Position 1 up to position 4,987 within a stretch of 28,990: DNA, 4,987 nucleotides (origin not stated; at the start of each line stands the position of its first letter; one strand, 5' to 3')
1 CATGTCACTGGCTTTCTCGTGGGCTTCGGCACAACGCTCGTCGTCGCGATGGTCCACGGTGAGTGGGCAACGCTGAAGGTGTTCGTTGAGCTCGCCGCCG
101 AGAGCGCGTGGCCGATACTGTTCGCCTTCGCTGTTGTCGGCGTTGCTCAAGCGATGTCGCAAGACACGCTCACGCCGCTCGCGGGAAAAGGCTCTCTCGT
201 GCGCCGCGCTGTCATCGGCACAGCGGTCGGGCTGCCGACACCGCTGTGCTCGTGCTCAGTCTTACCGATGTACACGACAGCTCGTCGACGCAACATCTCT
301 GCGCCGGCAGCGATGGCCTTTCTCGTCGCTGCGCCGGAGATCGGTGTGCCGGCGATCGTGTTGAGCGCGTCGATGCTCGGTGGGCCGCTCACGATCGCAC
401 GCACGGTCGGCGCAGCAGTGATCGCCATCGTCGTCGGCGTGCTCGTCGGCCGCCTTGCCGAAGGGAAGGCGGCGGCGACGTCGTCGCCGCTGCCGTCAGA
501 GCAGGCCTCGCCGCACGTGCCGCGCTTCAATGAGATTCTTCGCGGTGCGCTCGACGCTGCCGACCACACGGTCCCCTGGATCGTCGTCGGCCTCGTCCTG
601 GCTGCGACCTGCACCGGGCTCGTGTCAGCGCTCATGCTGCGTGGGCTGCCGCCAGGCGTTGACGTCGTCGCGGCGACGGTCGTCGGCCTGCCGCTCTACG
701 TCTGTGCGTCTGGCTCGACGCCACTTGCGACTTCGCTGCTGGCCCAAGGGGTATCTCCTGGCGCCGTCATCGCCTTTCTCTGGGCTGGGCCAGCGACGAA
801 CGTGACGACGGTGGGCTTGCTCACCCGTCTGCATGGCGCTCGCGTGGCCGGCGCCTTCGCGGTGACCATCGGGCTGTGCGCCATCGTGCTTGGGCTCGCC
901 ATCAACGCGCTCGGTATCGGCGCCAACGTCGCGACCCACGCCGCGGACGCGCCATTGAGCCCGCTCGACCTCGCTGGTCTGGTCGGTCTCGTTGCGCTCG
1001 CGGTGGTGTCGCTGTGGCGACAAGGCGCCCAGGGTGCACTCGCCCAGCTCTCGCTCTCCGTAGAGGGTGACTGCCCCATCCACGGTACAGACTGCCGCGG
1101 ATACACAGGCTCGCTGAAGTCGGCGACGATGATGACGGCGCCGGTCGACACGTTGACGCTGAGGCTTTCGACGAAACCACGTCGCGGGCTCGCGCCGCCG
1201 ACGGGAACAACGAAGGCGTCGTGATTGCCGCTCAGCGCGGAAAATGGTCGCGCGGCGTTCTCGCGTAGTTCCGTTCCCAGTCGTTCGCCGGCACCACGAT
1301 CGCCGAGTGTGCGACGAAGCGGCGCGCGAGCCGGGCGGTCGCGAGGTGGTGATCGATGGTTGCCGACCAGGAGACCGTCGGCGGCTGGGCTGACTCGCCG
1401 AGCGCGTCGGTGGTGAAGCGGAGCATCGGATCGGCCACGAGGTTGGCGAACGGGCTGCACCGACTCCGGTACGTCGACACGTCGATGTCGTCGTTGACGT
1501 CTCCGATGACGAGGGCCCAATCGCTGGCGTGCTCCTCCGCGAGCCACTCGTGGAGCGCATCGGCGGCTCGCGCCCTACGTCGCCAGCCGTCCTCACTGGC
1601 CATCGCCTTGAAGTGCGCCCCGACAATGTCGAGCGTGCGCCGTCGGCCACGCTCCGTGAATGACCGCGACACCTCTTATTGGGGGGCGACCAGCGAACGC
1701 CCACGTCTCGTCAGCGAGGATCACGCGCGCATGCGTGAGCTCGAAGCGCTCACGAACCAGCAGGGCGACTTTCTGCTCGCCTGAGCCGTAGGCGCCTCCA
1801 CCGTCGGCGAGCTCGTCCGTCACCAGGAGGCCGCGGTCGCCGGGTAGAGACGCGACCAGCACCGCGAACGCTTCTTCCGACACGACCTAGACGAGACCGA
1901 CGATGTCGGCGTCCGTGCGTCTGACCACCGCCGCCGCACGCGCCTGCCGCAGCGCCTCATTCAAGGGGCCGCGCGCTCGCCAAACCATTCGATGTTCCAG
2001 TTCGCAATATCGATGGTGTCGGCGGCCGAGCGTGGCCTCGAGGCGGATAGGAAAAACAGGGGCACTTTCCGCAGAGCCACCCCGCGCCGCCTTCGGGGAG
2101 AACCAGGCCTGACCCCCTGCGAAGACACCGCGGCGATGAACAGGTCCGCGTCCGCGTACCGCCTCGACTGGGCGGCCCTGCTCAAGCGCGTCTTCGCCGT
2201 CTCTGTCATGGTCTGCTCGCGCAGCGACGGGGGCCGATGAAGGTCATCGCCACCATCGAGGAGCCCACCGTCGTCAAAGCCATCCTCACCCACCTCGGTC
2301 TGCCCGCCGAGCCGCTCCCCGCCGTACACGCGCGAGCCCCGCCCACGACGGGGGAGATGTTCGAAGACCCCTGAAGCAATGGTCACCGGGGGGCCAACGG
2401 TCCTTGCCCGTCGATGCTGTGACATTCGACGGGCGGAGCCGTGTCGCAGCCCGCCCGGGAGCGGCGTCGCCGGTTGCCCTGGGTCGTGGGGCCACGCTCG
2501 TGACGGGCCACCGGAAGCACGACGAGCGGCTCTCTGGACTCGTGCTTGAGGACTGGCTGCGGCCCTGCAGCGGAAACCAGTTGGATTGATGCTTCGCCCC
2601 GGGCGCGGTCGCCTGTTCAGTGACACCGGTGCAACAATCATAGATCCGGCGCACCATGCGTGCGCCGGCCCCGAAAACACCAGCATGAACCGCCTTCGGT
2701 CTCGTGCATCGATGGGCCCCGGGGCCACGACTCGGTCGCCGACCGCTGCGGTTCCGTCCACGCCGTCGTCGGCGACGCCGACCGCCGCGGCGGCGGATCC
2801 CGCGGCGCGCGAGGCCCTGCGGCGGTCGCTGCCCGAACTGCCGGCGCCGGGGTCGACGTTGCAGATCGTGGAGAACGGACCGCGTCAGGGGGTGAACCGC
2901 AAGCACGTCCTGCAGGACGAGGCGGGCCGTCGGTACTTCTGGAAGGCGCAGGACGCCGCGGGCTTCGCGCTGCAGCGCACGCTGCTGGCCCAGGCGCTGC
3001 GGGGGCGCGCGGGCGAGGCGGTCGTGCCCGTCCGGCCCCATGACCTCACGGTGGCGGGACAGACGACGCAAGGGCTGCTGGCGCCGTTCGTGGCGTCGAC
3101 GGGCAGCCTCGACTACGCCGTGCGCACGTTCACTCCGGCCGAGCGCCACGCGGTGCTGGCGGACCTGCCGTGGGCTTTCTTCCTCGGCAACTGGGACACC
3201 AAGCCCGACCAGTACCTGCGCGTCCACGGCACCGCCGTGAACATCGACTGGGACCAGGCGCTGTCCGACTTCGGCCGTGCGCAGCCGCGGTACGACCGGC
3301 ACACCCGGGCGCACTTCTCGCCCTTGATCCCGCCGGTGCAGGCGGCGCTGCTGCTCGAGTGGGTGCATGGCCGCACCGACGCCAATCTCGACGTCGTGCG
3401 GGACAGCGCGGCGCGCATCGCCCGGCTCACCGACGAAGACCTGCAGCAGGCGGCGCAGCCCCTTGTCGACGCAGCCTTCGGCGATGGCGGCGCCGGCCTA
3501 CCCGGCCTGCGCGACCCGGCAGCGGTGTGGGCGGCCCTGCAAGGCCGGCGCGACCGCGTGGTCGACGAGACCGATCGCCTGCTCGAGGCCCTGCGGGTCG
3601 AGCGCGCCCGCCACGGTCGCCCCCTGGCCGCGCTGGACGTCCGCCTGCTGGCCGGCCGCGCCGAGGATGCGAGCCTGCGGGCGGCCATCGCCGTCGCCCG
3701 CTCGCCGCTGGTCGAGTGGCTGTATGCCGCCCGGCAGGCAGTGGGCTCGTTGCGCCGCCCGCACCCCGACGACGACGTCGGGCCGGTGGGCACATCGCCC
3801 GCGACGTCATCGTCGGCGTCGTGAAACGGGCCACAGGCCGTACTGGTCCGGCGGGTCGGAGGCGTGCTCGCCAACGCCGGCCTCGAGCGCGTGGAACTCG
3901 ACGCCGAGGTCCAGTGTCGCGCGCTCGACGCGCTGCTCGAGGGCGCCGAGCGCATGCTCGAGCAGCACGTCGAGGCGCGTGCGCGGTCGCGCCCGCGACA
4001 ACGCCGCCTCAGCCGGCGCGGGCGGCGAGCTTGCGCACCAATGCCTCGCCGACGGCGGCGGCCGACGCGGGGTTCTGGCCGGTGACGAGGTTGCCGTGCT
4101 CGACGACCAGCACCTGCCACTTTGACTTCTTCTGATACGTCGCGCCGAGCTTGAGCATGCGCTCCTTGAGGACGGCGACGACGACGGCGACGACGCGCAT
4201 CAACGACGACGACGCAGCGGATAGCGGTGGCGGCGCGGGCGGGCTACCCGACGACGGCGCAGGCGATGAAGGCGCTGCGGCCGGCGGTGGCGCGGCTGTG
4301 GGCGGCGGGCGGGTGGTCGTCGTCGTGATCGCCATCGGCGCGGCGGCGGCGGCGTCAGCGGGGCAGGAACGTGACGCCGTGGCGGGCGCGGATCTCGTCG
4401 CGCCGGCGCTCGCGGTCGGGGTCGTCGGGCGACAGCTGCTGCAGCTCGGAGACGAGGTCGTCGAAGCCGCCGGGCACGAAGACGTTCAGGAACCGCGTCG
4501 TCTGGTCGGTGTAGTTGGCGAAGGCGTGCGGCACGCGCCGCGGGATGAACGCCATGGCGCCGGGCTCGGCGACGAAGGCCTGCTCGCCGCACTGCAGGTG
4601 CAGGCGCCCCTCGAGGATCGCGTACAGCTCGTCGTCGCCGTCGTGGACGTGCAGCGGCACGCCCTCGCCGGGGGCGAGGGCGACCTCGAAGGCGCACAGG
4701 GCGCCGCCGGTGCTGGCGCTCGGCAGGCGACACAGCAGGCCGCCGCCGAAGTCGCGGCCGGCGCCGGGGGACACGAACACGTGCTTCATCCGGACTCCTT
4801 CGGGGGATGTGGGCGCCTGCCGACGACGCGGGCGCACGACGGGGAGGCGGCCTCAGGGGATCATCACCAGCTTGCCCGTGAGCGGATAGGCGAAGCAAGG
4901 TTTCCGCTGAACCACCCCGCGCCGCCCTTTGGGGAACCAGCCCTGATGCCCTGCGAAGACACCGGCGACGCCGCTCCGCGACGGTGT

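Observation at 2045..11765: Novel ~86-bp interspersed repeat (R90): five same-orientation copies within 10 kb, all in 5'/intergenic positions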

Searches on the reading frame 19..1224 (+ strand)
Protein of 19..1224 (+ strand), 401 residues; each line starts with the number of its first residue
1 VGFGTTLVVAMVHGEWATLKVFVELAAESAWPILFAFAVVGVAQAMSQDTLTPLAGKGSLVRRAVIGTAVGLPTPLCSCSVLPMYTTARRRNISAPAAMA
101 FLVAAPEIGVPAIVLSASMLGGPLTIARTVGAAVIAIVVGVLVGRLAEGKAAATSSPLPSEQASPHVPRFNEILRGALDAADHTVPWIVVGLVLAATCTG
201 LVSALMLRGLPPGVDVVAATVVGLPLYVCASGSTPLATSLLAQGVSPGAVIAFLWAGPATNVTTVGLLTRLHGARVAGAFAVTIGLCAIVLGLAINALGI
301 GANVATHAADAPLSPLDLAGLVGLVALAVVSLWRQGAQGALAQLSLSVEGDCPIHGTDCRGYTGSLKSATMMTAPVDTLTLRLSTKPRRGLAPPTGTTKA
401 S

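Call 11: search_protein_families(library=pfam, proteins=[window:19-1224:+], max_evalue=0.01)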
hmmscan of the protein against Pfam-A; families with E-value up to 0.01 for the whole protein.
window:19-1224:+ (401 aa): 1 family
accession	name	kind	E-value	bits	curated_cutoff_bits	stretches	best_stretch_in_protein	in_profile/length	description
PF03773.19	ArsP_1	-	1.5e-36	126.5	32.3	1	19-296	6-293/294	Predicted permease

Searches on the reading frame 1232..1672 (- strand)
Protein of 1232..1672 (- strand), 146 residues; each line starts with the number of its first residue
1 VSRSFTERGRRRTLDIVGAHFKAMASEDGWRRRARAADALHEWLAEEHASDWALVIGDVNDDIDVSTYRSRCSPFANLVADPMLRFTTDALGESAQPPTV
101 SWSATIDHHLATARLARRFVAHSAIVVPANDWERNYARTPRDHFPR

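Call 11: search_protein_families(library=pfam, proteins=[window:1232-1672:-], max_evalue=0.01)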
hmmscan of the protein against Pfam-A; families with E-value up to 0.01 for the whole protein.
window:1232-1672:- (146 aa): 1 family
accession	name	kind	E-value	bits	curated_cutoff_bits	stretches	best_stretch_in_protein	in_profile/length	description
PF03372.29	Exo_endo_phos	-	0.0011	19.3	24.5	1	24-121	119-212/225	Endonuclease/Exonuclease/phosphatase family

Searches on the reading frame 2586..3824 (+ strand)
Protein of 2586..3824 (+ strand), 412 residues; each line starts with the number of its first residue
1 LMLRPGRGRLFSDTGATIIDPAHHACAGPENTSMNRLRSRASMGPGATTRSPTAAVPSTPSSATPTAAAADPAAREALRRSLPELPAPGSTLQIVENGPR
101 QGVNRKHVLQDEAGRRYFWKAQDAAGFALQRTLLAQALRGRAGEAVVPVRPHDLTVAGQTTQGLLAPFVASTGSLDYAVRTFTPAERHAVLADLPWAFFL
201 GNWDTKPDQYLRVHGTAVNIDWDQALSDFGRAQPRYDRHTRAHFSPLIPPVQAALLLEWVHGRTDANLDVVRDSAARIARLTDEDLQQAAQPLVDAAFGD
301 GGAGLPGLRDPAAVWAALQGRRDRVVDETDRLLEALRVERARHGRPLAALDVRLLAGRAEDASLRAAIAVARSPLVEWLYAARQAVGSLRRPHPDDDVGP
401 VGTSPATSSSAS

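Call 11: search_protein_families(library=pfam, proteins=[window:2586-3824:+], max_evalue=0.01)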
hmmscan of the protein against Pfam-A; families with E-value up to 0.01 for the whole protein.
window:2586-3824:+ (412 aa): 1 family
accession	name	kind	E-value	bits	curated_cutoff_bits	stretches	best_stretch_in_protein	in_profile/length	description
PF04686.18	SsgA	-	0.0083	16.5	25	0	122-155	24-57/98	Streptomyces sporulation and cell division protein, SsgA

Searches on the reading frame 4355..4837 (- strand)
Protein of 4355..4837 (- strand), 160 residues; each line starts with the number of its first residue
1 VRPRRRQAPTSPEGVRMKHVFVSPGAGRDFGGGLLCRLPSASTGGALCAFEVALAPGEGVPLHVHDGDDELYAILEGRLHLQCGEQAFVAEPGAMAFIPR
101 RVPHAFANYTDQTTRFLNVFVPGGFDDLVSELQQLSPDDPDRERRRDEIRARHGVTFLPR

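Call 11: search_protein_families(library=pfam, proteins=[window:4355-4837:-], max_evalue=0.01)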
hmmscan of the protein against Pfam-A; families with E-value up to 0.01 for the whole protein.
window:4355-4837:- (160 aa): 6 families
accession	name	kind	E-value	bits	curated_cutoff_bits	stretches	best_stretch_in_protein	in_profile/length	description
PF07883.17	Cupin_2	-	3.7e-17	62.2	27.2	1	51-120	2-70/70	Cupin domain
PF02311.25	AraC_binding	-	2.3e-06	27.8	21.1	1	55-142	11-98/135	AraC-like ligand binding domain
PF00190.28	Cupin_1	-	0.00031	20.8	22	1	47-114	33-107/151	Cupin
PF06249.18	EutQ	-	0.00034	20.9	21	1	69-123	96-148/152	Ethanolamine utilisation protein EutQ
PF12852.13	Cupin_6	-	0.0022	18.3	26.7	1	69-114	35-82/183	Cupin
PF14525.12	AraC_binding_2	-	0.0093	16.1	27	0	71-152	58-129/173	AraC-binding-like domain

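Call 17: find_encoding_contigs(protein=window:4355-4837:-, flank=10000, max_places=6)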
Protein window:4355-4837:- (160 aa): no gene with exactly this product is on record in the collection.
